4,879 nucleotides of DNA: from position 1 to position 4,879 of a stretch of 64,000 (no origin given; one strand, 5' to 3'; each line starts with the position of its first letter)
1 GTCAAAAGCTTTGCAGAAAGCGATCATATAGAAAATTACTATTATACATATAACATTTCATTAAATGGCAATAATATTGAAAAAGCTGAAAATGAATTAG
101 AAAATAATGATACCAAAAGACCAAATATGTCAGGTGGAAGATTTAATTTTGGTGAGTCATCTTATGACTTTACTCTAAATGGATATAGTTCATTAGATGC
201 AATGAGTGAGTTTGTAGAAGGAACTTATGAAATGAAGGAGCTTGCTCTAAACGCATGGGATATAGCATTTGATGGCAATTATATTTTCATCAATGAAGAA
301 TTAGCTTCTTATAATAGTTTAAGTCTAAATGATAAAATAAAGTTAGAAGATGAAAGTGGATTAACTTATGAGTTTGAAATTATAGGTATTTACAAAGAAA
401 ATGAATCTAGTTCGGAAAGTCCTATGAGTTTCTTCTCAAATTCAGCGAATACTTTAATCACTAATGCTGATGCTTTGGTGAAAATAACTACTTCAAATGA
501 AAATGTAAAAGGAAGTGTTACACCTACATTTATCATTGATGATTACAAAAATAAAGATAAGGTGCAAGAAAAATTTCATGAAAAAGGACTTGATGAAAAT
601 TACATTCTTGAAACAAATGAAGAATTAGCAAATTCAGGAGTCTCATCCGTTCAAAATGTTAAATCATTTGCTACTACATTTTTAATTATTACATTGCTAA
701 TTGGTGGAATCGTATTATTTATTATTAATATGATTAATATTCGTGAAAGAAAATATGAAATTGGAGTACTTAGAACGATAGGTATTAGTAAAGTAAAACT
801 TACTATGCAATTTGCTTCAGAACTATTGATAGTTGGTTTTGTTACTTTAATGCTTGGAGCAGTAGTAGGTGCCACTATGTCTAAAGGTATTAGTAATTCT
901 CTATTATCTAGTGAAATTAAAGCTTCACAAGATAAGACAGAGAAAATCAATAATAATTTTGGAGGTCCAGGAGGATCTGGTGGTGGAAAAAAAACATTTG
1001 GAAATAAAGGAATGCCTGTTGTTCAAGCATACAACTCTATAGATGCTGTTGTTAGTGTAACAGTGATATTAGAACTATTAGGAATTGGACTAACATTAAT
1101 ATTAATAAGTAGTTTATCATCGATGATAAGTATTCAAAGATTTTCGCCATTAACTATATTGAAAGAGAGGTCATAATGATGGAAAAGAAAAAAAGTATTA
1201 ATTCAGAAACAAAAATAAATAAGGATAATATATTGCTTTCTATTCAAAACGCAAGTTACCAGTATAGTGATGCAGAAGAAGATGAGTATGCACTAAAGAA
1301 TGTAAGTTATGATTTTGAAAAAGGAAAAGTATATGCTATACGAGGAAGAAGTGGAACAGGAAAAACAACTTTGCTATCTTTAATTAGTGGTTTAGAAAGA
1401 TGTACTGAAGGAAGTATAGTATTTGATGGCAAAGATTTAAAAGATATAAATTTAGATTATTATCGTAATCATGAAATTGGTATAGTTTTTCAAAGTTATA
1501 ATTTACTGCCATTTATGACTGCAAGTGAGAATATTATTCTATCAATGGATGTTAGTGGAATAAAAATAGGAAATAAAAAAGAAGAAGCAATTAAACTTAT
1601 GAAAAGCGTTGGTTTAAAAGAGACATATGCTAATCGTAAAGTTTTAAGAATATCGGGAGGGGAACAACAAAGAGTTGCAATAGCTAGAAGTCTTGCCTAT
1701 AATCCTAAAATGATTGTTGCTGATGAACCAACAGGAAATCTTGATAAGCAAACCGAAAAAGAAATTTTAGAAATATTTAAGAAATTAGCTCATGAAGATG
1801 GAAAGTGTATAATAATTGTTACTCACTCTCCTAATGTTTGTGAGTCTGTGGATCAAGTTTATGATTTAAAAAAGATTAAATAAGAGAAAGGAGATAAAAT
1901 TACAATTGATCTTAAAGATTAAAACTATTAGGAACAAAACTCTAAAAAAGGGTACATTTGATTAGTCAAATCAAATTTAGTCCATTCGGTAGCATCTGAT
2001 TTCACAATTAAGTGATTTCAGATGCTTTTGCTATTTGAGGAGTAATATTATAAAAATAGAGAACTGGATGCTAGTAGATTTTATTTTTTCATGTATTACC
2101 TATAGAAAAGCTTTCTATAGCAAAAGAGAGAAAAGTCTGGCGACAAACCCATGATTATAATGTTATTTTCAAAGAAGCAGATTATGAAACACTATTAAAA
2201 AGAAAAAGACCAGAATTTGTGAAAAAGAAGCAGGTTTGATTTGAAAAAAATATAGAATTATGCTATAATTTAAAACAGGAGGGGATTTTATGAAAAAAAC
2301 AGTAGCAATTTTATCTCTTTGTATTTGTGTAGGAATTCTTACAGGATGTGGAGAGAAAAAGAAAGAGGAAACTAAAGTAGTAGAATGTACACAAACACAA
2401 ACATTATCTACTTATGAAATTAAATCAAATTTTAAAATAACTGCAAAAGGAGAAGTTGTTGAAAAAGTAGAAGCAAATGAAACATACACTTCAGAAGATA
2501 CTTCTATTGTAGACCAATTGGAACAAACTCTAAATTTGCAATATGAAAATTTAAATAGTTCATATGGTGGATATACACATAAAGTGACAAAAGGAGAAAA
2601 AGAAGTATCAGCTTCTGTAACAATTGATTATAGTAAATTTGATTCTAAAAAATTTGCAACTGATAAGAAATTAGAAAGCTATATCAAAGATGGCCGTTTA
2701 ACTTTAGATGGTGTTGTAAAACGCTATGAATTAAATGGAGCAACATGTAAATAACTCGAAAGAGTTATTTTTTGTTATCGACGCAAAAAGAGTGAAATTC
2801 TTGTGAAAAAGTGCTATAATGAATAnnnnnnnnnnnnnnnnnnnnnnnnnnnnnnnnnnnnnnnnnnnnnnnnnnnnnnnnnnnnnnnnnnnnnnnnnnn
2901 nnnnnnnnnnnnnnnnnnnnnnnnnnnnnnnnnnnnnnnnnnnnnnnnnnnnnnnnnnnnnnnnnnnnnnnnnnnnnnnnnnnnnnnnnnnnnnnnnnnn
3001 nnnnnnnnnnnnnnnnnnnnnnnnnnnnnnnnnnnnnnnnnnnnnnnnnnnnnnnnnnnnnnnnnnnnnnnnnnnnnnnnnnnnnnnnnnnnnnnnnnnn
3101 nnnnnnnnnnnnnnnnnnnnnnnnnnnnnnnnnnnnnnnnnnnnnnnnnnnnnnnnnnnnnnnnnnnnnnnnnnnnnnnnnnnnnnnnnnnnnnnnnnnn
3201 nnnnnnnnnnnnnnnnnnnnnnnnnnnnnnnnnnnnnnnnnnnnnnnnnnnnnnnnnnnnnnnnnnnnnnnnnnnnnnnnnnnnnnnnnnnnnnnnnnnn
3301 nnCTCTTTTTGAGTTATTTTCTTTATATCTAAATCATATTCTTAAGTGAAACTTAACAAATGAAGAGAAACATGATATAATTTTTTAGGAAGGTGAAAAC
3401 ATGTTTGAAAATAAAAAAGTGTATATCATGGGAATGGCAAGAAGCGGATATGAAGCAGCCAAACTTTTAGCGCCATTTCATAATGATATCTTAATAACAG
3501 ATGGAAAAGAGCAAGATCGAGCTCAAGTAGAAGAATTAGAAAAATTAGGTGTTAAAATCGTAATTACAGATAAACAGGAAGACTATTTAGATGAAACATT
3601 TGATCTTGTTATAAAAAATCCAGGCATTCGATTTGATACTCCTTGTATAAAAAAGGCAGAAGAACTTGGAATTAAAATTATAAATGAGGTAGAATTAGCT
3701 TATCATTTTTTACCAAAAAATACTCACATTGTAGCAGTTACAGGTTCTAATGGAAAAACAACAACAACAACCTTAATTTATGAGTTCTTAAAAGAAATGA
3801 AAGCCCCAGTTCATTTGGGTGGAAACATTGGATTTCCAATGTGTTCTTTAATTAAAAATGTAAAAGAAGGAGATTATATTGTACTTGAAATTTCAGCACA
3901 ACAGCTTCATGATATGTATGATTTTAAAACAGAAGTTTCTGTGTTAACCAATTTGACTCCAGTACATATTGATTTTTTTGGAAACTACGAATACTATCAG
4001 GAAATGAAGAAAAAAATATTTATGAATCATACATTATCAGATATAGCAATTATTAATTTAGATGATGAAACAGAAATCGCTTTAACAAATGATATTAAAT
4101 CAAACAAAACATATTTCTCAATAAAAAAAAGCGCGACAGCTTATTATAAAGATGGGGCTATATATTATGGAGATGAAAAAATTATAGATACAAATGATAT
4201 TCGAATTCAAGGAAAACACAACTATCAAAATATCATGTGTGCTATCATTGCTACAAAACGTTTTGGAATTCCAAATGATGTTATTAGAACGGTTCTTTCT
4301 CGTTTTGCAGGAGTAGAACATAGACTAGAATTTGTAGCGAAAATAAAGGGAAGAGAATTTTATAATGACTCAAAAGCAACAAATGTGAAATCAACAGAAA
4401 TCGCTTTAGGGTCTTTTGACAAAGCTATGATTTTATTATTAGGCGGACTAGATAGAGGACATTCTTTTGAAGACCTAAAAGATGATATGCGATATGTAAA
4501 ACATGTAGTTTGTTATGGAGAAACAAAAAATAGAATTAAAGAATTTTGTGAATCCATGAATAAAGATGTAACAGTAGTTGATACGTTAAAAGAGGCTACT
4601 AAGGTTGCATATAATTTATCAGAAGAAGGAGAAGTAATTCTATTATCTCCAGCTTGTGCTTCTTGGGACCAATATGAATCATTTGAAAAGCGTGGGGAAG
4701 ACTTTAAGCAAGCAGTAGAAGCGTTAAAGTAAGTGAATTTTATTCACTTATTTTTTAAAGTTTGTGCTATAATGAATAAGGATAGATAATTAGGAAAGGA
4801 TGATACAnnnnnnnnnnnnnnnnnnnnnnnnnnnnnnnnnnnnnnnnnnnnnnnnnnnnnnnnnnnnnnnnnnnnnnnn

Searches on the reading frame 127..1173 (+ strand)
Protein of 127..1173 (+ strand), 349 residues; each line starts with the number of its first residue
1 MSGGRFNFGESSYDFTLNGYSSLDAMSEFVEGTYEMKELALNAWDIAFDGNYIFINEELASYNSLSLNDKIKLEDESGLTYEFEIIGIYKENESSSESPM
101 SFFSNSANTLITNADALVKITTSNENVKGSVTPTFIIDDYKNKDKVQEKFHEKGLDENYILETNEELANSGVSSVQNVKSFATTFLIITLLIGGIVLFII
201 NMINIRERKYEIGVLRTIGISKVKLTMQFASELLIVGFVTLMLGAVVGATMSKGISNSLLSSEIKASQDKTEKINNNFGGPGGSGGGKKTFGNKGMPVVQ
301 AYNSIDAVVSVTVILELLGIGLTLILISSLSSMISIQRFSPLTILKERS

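Call 66: search_protein_families(library=pfam, proteins=[window:127-1173:+], max_evalue=0.01)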
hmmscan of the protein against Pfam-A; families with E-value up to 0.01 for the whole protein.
window:127-1173:+ (349 aa): 1 family
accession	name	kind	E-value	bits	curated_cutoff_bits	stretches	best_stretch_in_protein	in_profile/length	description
PF02687.27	FtsX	-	6.9e-15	55.6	25.5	1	184-262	2-80/120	FtsX-like permease C-terminal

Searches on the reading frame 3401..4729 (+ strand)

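Call 43: search_protein_families(library=pfam, proteins=[window:3401-4729:+], max_evalue=0.001)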
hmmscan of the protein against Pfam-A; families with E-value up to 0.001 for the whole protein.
window:3401-4729:+ (443 aa): 3 families
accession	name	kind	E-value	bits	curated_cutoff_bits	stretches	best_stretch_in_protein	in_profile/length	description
PF08245.18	Mur_ligase_M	-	1.2e-32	113.9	24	1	113-284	1-199/200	Mur ligase middle domain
PF02875.26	Mur_ligase_C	-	3.1e-13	51.1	28.4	1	307-419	1-127/127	Mur ligase, glutamate ligase domain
PF21799.2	MurD-like_N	-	2.7e-08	34.4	27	1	5-94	1-87/88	Mur ligase MurD-like, N-terminal domain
